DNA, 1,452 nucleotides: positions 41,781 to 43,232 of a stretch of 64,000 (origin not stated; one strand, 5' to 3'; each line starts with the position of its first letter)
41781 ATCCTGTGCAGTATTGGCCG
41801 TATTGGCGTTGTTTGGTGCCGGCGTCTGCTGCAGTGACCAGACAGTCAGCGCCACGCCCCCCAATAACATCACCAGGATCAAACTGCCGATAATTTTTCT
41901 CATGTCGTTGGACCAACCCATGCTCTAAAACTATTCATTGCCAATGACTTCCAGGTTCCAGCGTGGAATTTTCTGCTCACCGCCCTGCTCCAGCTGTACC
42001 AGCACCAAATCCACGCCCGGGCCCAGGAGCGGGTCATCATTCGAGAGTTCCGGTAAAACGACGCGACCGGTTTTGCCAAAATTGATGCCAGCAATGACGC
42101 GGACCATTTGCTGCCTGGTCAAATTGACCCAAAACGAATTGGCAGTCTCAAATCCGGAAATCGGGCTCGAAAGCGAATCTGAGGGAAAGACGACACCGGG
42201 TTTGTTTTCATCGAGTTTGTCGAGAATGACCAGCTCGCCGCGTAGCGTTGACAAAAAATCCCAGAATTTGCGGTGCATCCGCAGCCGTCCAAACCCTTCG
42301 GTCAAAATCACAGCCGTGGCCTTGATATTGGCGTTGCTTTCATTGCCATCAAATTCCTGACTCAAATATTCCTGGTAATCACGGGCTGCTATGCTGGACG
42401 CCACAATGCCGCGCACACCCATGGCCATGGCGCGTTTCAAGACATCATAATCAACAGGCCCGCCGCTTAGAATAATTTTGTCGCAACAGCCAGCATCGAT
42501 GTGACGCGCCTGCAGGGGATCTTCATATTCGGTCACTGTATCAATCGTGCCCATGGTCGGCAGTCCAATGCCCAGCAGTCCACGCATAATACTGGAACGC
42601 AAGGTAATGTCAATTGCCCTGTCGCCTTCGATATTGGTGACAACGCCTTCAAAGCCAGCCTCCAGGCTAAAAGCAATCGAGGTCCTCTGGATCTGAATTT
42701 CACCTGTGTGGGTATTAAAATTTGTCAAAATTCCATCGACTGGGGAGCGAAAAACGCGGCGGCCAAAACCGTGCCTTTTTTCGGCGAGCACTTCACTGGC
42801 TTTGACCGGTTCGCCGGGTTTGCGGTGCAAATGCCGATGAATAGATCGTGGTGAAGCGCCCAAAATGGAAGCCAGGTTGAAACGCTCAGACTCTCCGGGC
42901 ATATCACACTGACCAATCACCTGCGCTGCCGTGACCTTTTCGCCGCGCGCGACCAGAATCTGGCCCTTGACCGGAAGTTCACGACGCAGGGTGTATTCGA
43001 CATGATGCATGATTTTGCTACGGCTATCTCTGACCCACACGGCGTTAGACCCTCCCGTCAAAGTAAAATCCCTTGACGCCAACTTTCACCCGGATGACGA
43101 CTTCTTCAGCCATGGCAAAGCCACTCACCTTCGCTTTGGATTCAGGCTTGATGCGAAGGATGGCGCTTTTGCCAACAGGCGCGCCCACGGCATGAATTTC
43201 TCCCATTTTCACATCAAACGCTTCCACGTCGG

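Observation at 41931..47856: Membrane-anchored ClpA/B-like AAA+ ATPase with N-terminal zinc ribbon, plus an actin/Hsp70-fold ATPase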

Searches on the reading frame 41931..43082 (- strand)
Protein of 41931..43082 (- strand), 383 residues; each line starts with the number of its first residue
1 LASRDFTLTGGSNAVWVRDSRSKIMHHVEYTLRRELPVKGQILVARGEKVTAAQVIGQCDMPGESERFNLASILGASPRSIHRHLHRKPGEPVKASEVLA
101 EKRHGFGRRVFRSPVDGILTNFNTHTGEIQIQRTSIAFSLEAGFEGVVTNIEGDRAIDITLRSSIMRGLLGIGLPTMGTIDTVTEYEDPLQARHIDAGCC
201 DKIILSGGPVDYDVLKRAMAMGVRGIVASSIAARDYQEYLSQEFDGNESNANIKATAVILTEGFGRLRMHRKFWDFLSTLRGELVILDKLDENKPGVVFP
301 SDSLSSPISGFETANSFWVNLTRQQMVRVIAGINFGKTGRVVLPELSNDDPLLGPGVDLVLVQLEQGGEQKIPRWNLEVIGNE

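Call 4: search_protein_families(library=pfam, proteins=[window:41931-43082:-], max_evalue=0.01)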
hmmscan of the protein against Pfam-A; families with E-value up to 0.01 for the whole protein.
window:41931-43082:- (383 aa): 1 family
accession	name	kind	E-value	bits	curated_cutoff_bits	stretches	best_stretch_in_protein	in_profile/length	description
PF00467.35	KOW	-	5.9e-05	23.2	22.3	0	325-342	3-20/32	KOW motif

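Call 5: search_protein_families(library=ncbifam, proteins=[window:41931-43082:-], max_evalue=0.01)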
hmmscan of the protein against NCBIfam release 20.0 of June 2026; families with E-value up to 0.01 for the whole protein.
window:41931-43082:- (383 aa): 1 family
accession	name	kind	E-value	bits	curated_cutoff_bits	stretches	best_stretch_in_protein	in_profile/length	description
NF004738.0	PRK06074.2-5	equivalog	0.0051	16.5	198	0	219-295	97-170/174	NADH-quinone oxidoreductase subunit C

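Call 6: search_protein_families(library=padloc, proteins=[window:41931-43082:-], max_evalue=0.01)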
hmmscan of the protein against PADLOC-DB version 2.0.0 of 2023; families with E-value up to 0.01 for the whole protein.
window:41931-43082:- (383 aa): 0 families

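Call 12: find_homologous_proteins(query=window:41931-43082:-, max_evalue=0.001)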
Query window:41931-43082:- (383 aa): 48 proteins with E <= 0.001 among 6432 candidates.
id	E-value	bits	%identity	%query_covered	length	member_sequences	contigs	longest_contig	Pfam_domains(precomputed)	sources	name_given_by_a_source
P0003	9.8e-244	826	100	96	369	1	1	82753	-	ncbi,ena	-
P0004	1.0e-116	408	50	95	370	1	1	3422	-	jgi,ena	-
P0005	5.0e-99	350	44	95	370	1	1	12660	-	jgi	-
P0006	1.7e-96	342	52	79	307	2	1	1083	-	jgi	jgi:hypothetical protein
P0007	3.6e-94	334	43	96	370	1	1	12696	-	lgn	-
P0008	3.4e-91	324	43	96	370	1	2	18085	-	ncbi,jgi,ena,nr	ncbi:MAG TPA: hypothetical protein PKL83_03815 [bacterium]|nr:hypothetical protein [bacterium]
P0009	7.5e-85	303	40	95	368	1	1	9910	-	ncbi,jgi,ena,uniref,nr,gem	ncbi:hypothetical protein AUK40_02695 [Candidatus Wirthbacteria bacterium CG2_30_54_11]|uniref:KOW d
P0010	1.4e-34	138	28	91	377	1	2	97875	-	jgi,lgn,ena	jgi:hypothetical protein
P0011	1.2e-33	135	30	91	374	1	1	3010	-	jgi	jgi:hypothetical protein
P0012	2.1e-33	134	30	91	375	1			-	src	-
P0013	2.4e-33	134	30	91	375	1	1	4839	-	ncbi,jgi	-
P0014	1.5e-32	131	29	91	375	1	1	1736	-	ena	-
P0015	2.1e-32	131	29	93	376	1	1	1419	-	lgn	-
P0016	2.1e-32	131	29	93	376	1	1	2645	-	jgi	jgi:hypothetical protein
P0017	3.0e-32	130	29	93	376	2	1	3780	-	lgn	-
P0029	1.2e-25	109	26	94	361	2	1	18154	-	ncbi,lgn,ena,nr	ncbi:hypothetical protein KKB83_04680 [Patescibacteria group bacterium]|nr:hypothetical protein [Pat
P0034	7.9e-24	103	25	91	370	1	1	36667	-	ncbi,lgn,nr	ncbi:hypothetical protein JW865_06255 [Candidatus Bathyarchaeota archaeon]|nr:hypothetical protein [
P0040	1.6e-21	95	26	71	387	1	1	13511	-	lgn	-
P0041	6.3e-21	93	25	91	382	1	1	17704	-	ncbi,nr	ncbi:MAG: hypothetical protein NTW87_16070 [Planctomycetota bacterium]|nr:hypothetical protein [Plan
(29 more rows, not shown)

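Call 13: find_encoding_contigs(protein=P0009, flank=8000, max_places=2)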
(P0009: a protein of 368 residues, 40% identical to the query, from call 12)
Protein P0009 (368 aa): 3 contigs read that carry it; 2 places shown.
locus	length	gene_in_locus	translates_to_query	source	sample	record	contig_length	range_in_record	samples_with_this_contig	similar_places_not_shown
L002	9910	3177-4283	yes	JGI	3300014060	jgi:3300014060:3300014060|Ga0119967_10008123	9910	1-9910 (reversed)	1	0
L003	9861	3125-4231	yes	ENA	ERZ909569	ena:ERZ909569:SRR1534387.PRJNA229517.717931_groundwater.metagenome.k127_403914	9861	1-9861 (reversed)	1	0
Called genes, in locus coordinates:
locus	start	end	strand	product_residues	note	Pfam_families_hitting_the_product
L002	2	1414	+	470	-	?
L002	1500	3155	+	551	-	-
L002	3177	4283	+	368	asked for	-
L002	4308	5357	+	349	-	PF02547:Queuosine_synth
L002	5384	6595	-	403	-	-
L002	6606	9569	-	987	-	PF00082:Peptidase_S8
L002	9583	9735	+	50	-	-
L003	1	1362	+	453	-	?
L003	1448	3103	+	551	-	-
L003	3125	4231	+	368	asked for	-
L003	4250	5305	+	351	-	PF02547:Queuosine_synth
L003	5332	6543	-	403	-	-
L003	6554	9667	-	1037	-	PF00082:Peptidase_S8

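Call 14: find_encoding_contigs(protein=P0010, flank=8000, max_places=2)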
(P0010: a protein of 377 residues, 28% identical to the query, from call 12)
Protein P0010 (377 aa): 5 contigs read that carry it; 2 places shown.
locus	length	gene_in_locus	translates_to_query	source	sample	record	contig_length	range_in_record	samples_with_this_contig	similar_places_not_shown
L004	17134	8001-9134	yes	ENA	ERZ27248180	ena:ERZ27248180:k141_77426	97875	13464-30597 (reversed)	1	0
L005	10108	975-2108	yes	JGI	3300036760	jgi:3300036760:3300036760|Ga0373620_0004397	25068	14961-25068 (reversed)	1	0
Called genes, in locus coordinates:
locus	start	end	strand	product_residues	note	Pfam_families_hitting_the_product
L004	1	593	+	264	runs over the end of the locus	PF20539:DUF6754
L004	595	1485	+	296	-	-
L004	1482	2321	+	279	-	-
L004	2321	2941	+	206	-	-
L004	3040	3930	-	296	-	-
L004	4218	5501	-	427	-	PF01676:Metalloenzyme, PF10143:PhosphMutase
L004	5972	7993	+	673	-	PF13941:MutL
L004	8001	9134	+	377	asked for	-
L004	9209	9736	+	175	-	-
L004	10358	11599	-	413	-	PF06123:CreD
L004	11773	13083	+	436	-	-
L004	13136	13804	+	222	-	PF02223:Thymidylate_kin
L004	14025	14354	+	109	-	PF06153:CdAMP_rec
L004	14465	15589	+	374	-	PF01546:Peptidase_M20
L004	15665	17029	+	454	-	PF13177:DNA_pol3_delta2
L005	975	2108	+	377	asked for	-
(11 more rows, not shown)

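Call 15: find_encoding_contigs(protein=P0034, flank=8000, max_places=2)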
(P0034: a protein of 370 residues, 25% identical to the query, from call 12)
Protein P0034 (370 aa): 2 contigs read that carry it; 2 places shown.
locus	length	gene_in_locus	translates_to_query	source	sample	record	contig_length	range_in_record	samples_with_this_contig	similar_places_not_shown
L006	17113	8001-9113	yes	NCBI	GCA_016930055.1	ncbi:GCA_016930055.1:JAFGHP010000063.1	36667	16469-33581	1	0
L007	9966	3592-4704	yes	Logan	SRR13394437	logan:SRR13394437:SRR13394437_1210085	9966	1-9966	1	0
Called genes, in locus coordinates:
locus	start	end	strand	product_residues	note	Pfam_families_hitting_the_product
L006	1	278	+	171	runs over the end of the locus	PF02943:FeThRed_B, PF21349:RUBY_RBDX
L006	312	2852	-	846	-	PF00246:Peptidase_M14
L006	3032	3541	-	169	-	PF14512:TM1586_NiRdase (faint), PF00881:Nitroreductase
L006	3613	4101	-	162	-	PF08123:DOT1 (weak)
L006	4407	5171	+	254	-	PF02195:ParB_N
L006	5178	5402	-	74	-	-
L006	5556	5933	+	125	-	-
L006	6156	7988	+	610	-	PF13941:MutL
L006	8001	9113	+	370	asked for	-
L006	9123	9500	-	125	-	-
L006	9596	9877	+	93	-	-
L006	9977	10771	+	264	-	PF20539:DUF6754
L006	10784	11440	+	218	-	-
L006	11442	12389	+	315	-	-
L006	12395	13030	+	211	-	-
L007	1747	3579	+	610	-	PF13941:MutL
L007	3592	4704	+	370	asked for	-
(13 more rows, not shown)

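Call 29: predict_structure(alignment_id=A3)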
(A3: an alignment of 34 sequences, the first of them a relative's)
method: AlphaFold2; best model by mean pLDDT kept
length: 369 residues; sequences in the alignment: 34
mean_pLDDT: 88.3   pTM: 0.75
mean pLDDT of the five models: 88.3, 88.1, 87.6, 87.0, 86.8
residues with pLDDT >= 90: 244; 70-90: 91; 50-70: 21; < 50: 13
segments of 3 or more residues with pLDDT < 50: 290-301
pLDDT, mean of each block of 10 residues (from residue 1): 79 90 96 96 95 96 94 95 95 93 94 95 94 96 94 91 94 92 97 96 97 95 92 80 93 90 93 85 79 43 75 86 84 56 80 86 75
secondary structure, 60 per line:
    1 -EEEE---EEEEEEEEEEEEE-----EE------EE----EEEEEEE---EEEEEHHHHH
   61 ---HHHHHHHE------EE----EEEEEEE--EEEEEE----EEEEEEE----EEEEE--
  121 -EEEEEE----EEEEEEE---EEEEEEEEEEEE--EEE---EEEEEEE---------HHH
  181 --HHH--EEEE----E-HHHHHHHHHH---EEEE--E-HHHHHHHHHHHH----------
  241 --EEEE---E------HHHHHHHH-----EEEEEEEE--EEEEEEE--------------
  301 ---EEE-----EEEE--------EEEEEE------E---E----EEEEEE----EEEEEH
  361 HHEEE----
elements in order: E2-5 E9-21 E41-47 E51-55 H56-60 H64-70 E84-90 E93-98 E103-109 E114-118 E122-127 E132-138 E142-153 E156-158 E162-168 E188-191 H198-207 E211-214 H219-230 E243-246 H257-264 E270-277 E280-286 E304-306 E312-315 E324-329 E345-350 E355-359 E363-365

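Call 33: fold_search(model_id=the predicted structure, library=pdb)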
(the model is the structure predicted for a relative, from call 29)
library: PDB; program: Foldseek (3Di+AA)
matches with E <= 10: 1077; with E <= 0.001: 1
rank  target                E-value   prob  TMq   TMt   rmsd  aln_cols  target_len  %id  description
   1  2xhc                  3.4e-05  0.95  0.16  0.17  20.4       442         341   10  Crystal Structure of Thermotoga maritima N-utilization Substance G (NusG) (released 2011-06-29)
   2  9n73_L4               5.5e-03  0.97  0.18  0.26  10.5       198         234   14  SSU processome maturation and disassembly, State G (released 2025-10-29)
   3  7mq9_L4               6.1e-03  0.93  0.16  0.23  13.3       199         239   14  Cryo-EM structure of the human SSU processome, state pre-A1* (released 2021-09-22)
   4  4c8c_A                6.1e-03  0.77  0.16  0.32  10.9       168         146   10  mouse ZNRF3 ectodomain crystal form III (released 2013-11-20)
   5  8ova_A1               8.1e-03  1.00  0.15  0.21  12.0       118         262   20  CRYO-EM STRUCTURE OF TRYPANOSOMA BRUCEI PROCYCLIC FORM 80S RIBOSOME : PARENTAL STRAIN (released 2023-11-29)
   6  4c85_A                8.1e-03  0.87  0.17  0.37  11.1       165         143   10  zebrafish ZNRF3 ectodomain crystal form II (released 2013-11-20)
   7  4c8t_A                8.1e-03  0.84  0.17  0.35  10.7       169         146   10  Xenopus ZNRF3 ectodomain crystal form I (released 2013-11-20)
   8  8oj3_G                8.6e-03  0.96  0.19  0.26  11.2       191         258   15  Crystal structure of the Candida albicans 80S ribosome in complex with geneticin G418 (rotated state) (released 2024-10-09)
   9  8r6f_E                8.6e-03  0.94  0.18  0.24  11.0       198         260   12  CryoEM structure of wheat 40S ribosomal subunit, body domain (released 2023-12-27)
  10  1m1g_B                1.0e-02  0.98  0.13  0.20  13.7       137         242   12  Crystal Structure of Aquifex aeolicus N-utilization substance G (NusG), Space Group P2(1) (released 2003-02-04)
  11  6zqd_DE               1.1e-02  0.92  0.18  0.25  11.4       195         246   15  Cryo-EM structure of the 90S pre-ribosome from Saccharomyces cerevisiae, state Post-A1 (released 2020-09-23)
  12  4c9u_C                1.2e-02  0.82  0.19  0.35  11.0       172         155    9  Xenopus ZNRF3 ectodomain in complex with Xenopus RSPO2 Fu1-Fu2 crystal form II (released 2013-11-20)
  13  8ram_Z                1.3e-02  1.00  0.12  0.11  12.6       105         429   17  Structure of Sen1 bound RNA Polymerase II pre-termination complex (released 2024-10-30)
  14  8g4y_A                1.3e-02  0.77  0.18  0.35  11.8       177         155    8  Structure of ZNRF3 ECD bound to peptide MK1-3.6.10 (released 2023-12-20)
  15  7pzy_F                1.4e-02  0.93  0.18  0.25  10.8       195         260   15  Structure of the vacant Candida albicans 80S ribosome (released 2022-05-18)
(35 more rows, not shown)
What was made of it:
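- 41931..43040 (-): 369-aa conserved partner protein (the mechanical ORF extends to 43082). It has N-terminal barrel-sandwich hybrid (lipoyl-like) domains without a conserved Lys, an α/β domain with invariant TEGFG, and a C-terminal KOW/SH3-like domain with invariant P-R-x-N-x-E. Call 33 (T. maritima NusG, KOW domains).
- On KOW-domain proteins (for the 369-aa protein): Foldseek finds NusG and Spt5 KOW matches (call 33).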

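Call 39: find_related_loci(query=A4, collection=genome_contigs, flank=10000)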
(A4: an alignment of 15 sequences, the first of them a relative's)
Query A4 (375 aa) in genome_contigs; peptide patterns used: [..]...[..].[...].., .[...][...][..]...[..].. (x = any residue, [..] = any of these).
600 stretches matched a pattern (row limit reached: there are more); 569 encode a relative of the query (tblastn E <= 1e-3); the best 80 are kept; 80 distinct loci.
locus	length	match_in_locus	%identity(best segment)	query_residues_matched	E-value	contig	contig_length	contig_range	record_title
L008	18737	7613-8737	86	1-375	0e+0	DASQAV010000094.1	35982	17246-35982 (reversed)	MAG TPA_asm: Candidatus Dormiibacterota bacterium isolate SMAG_U11654 k141_917783, whole genome shotgun sequence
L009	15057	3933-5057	86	1-375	0e+0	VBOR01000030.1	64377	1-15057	MAG: Candidatus Eisenbacteria bacterium isolate WS_1 14_0929_05_30cm_scaffold_2130, whole genome shotgun sequence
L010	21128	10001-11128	83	1-375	0e+0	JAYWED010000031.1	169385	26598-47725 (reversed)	MAG: Candidatus Eisenbacteria bacterium isolate GL97_DN_metabinner_3 GL97_DN_metabinner_3_30, whole genome shotgun seque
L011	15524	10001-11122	72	1-375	4e-175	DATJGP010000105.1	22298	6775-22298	MAG TPA_asm: Candidatus Eisenbacteria bacterium isolate SMAG_U15489 k141_2932134, whole genome shotgun sequence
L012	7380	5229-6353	71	1-375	9e-175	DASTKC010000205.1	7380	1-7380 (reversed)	MAG TPA_asm: Candidatus Eisenbacteria bacterium isolate SMAG_U1922 k141_875309, whole genome shotgun sequence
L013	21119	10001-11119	71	1-375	2e-172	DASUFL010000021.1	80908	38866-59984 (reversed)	MAG TPA_asm: Candidatus Eisenbacteria bacterium isolate SMAG_U1378 k141_571473, whole genome shotgun sequence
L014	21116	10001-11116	60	1-374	8e-140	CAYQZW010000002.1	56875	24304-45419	MAG TPA_asm: uncultured bacterium isolate SRP216583_co2_136 genome assembly, contig: NODE_238_length_56875_cov_11.634952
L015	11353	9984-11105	59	1-375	4e-139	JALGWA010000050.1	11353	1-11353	MAG: bacterium isolate Meg22_1012_Bin_348 Meg22_1012_Bin_348_scaffold_33817, whole genome shotgun sequence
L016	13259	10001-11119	59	1-374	5e-139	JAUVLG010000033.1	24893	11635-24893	MAG: Candidatus Eisenbacteria bacterium isolate CSMAG_500 CSMAG_500_k141_567665_length_24893_cov_16.9716, whole genome s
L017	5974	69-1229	56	1-374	6e-139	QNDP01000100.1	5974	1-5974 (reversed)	MAG: Candidatus Hydrothermota bacterium isolate B15_G9 B15_Guay9_scaffold_23493, whole genome shotgun sequence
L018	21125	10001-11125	58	1-374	3e-138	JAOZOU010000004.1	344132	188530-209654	MAG: bacterium isolate GMC4.maxbin2.282 GMC4_4_length_344132_cov_24.603063, whole genome shotgun sequence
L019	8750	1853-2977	59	1-374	3e-138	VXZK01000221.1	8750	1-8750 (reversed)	MAG: Candidatus Poribacteria bacterium isolate SB0670_bin_33 NODE_3727_length_8750_cov_19.061070, whole genome shotgun s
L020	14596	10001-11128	58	1-374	4e-138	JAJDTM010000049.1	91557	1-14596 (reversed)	MAG: Candidatus Poribacteria bacterium isolate jk18x1bzbins.25 k141_648289, whole genome shotgun sequence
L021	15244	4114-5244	58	1-375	3e-137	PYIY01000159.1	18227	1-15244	MAG: Candidatus Poribacteria bacterium isolate PCPOR4 Ga0207198_1159, whole genome shotgun sequence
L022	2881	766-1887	57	1-375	5e-143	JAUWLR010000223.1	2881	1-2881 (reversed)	MAG: Candidatus Eisenbacteria bacterium isolate CSMAG_2377 CSMAG_2377_k141_1667225_length_2881_cov_15.5292, whole genome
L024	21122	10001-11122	57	1-375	3e-136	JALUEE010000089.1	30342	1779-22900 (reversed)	MAG: candidate division WOR-3 bacterium isolate S143_metabat1_scaf2bin.012 S143_NODE_555_length_30342_cov_18.760351, who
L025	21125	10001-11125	58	1-374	4e-136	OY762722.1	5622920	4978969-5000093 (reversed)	MAG: Candidatus Poribacteria bacterium isolate ed6806d3-dd7a-4409-98ee-5b7e1ebe3502 genome assembly, chromosome: 1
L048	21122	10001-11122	53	1-374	7e-133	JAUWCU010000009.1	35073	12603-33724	MAG: Candidatus Stahlbacteria bacterium isolate CSMAG_2146 CSMAG_2146_k141_307066_length_35073_cov_13.7065, whole genome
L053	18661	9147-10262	56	1-374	1e-130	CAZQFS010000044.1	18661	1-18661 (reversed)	MAG TPA_asm: uncultured bacterium isolate binchicken_co107_142 genome assembly, contig: NODE_7254_length_18661_cov_6.043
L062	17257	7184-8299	56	1-374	8e-130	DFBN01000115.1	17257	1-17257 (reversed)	MAG TPA_asm: candidate division WOR-3 bacterium UBA3079 UBA3079_contig_44434, whole genome shotgun sequence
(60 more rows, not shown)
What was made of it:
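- The partner protein is found in at least 569 of 600 candidate stretches in GTDB species genomes (call 39).
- Tried and rejected: A narrower alignment of the partner family (A4) worked (call 39).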

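Call 46: search_protein_families(library=pfam, proteins=[L018:252-3107:+, L018:3082-4215:+, L018:4230-4613:+, L018:4628-5983:+, L018:5962-7422:+, L018:7370-7840:+, L018:7722-8165:+, L018:8172-9986:+], max_evalue=0.01)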
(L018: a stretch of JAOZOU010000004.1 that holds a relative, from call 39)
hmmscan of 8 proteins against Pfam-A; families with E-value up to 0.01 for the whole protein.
L018:252-3107:+ (951 aa): 24 families
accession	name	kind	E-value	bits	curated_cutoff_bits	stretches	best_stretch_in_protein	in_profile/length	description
PF17760.6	UvrA_inter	-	8.9e-40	135.4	23.3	1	130-235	1-106/109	UvrA interaction domain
PF17755.6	UvrA_DNA-bind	-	1.2e-39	135.5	23.2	1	286-396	1-110/110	UvrA DNA-binding domain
PF00005.33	ABC_tran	-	3.7e-19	70.1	25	2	816-856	100-137/137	ABC transporter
PF02463.25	SMC_N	-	6.8e-11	42.5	40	0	15-47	11-47/220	RecF/RecN/SMC N terminal domain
PF13476.12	AAA_23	-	5.1e-09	37.5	27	1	609-654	2-43/201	AAA domain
PF13555.12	AAA_29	-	1e-08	35.2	27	1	624-646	17-39/61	P-loop containing region of AAA domain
PF13191.12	AAA_16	-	3.1e-08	34.7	32.6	1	624-656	19-51/167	AAA ATPase domain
PF03193.22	RsgA_GTPase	-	1.4e-07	32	30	1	610-668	88-146/174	RsgA GTPase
PF01637.24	ATPase_2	-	1.5e-05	25.4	33.2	0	631-687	22-78/225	ATPase domain predominantly from Archaea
PF20703.3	nSTAND1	-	1.6e-05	25.1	27.1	0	10-41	19-50/379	Novel STAND NTPase 1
PF13175.12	AAA_15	-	1.9e-05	24.9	32.1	0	843-890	326-374/374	AAA ATPase domain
PF13401.12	AAA_22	-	2.5e-05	25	27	0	631-654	7-30/130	AAA domain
PF20720.3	nSTAND3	-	7.9e-05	22.8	27.2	0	633-658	21-46/155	Novel STAND NTPase 3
PF06745.19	ATPase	-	8.3e-05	22.5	26.6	0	625-655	15-45/231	KaiC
PF13481.12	AAA_25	-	0.00012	22.2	27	0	621-650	25-54/195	AAA domain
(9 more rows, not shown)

L018:3082-4215:+ (377 aa): 2 families
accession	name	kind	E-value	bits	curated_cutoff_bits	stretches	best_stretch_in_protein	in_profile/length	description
PF01571.26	GCV_T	-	1.2e-86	290.5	25.6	1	25-271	2-255/255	Aminomethyltransferase folate-binding domain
PF08669.17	GCV_T_C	-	4.1e-24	84.7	25.9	1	295-373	1-80/80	Glycine cleavage T-protein C-terminal barrel domain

L018:4230-4613:+ (127 aa): 2 families
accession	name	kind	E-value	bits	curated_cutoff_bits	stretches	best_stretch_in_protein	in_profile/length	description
PF01597.25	GCV_H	-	4.3e-47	159.5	22.2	1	8-124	1-118/122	Glycine cleavage H-protein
PF00364.28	Biotin_lipoyl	-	0.0044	17.3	22.1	1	46-80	22-56/73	Biotin-requiring enzyme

L018:4628-5983:+ (451 aa): 3 families
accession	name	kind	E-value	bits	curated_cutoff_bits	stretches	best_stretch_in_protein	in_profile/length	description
PF02347.22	GDC-P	-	6.2e-133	444.2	26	1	3-437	4-426/429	Glycine cleavage system P-protein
PF01053.26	Cys_Met_Meta_PP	-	4.4e-06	26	27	1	115-258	57-193/381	Cys/Met metabolism PLP-dependent enzyme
PF00266.25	Aminotran_5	-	0.00041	19.9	21.5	1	146-235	83-173/371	Aminotransferase class-V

L018:5962-7422:+ (486 aa): 3 families
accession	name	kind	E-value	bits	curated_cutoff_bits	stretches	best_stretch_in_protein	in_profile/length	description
PF21478.3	GcvP2_C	-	2.4e-31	108.6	27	1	357-456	3-104/122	Glycine dehydrogenase, C-terminal domain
PF02347.22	GDC-P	-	1.5e-17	64.1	26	1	37-303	28-284/429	Glycine cleavage system P-protein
PF00266.25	Aminotran_5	-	2e-06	27.5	21.5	1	164-282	86-206/371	Aminotransferase class-V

L018:7370-7840:+ (156 aa): 0 families

L018:7722-8165:+ (147 aa): 0 families

L018:8172-9986:+ (604 aa): 3 families
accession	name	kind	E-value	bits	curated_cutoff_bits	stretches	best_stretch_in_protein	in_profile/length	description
PF13941.12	MutL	-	6e-129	431.2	27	1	14-485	1-450/450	MutL protein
PF01968.24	Hydantoinase_A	-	1.5e-05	24.8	22.9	0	269-306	62-101/291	Hydantoinase/oxoprolinase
PF05378.19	Hydant_A_N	-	3.3e-05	24.1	25.2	0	15-73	2-53/176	Hydantoinase/oxoprolinase N-terminal region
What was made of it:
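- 43045..44679 (-): 544-aa ASKHA ATPase, a divergent member of Pfam PF13941 (MutL/GlmL, hydantoinase-like branch), with an extra C-terminal β domain at residues ~454-541. Distant family members score 431 bits to PF13941 (call 46).
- On MutL/GlmL (Pfam PF13941): The L018 homologue, which sits directly upstream of the partner gene, scores 431 bits over the full length (call 46).
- Closest known: GlmL/MutL of clostridial glutamate mutase operons. Same: The hit in the window is weak but above the cut-off, and the homologues that sit next to the partner gene in other phyla hit it strongly (calls 4, 46).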
